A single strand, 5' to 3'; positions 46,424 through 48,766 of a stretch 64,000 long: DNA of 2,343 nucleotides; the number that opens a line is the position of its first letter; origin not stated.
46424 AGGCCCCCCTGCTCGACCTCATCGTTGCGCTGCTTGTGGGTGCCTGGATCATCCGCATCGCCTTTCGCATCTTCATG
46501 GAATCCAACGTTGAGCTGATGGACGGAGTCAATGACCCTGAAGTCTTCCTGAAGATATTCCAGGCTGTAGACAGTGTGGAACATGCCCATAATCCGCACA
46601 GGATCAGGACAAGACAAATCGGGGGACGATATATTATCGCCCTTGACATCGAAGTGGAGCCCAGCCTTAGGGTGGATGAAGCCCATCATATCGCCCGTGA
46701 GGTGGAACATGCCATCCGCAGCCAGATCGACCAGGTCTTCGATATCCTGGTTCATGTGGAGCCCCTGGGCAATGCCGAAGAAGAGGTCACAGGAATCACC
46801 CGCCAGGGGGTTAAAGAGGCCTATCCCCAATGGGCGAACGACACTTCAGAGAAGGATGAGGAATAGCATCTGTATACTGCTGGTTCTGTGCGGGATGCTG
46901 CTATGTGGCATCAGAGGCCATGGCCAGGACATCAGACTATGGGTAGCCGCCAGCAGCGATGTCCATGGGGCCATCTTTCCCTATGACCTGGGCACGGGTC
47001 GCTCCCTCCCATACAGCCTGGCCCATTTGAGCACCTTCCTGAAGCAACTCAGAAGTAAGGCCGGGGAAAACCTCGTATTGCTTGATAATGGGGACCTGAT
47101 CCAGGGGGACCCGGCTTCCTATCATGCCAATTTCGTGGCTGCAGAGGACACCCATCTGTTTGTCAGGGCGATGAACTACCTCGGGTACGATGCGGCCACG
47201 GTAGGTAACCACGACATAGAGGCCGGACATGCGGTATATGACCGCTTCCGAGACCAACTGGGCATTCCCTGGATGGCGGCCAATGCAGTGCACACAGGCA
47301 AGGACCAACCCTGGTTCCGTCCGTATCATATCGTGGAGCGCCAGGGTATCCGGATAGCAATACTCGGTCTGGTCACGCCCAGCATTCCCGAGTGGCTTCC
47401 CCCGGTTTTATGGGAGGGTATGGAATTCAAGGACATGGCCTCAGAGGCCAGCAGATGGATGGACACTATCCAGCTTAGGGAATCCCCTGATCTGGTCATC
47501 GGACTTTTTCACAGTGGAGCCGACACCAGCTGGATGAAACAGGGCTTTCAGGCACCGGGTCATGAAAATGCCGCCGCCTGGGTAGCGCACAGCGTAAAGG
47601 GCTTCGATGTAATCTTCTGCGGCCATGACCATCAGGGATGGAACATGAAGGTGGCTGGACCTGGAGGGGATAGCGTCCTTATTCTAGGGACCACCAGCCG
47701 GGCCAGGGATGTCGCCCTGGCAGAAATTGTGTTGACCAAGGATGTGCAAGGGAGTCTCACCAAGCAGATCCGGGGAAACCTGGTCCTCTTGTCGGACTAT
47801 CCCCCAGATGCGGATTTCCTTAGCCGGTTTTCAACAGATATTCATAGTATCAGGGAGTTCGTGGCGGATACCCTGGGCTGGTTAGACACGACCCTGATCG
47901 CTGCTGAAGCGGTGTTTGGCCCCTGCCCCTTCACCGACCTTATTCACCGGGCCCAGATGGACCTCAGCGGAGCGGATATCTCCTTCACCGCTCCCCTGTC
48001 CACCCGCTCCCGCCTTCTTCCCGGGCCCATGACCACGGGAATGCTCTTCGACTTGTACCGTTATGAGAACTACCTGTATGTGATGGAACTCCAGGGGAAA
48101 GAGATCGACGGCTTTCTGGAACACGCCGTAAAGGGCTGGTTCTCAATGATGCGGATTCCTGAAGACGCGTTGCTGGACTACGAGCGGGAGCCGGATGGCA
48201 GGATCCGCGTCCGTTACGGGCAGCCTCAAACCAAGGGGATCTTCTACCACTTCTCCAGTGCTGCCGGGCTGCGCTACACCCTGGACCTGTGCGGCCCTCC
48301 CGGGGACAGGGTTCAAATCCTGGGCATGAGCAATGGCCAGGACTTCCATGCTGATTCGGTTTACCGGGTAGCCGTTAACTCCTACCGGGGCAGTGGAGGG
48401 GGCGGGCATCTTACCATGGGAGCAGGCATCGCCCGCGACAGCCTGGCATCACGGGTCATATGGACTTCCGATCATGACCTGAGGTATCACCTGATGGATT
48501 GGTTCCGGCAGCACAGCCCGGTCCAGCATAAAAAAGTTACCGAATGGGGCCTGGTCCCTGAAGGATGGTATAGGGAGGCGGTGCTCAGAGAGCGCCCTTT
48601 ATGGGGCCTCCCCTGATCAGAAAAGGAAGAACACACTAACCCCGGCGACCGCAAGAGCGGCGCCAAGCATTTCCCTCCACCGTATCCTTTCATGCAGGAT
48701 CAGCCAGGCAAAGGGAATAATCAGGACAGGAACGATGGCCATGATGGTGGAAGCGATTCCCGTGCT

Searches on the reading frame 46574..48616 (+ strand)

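Call 30: search_protein_families(library=pfam, proteins=[window:46574-48616:+], max_evalue=0.00001)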
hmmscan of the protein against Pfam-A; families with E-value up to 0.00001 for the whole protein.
window:46574-48616:+ (680 aa): 2 families
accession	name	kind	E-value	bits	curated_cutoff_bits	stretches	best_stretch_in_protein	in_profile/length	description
PF02872.23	5_nucleotid_C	-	2.2e-25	90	23.6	1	446-612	17-153/158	5'-nucleotidase, C-terminal domain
PF00149.33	Metallophos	-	4.3e-10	40.8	21.5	1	124-354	3-190/191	Calcineurin-like phosphoesterase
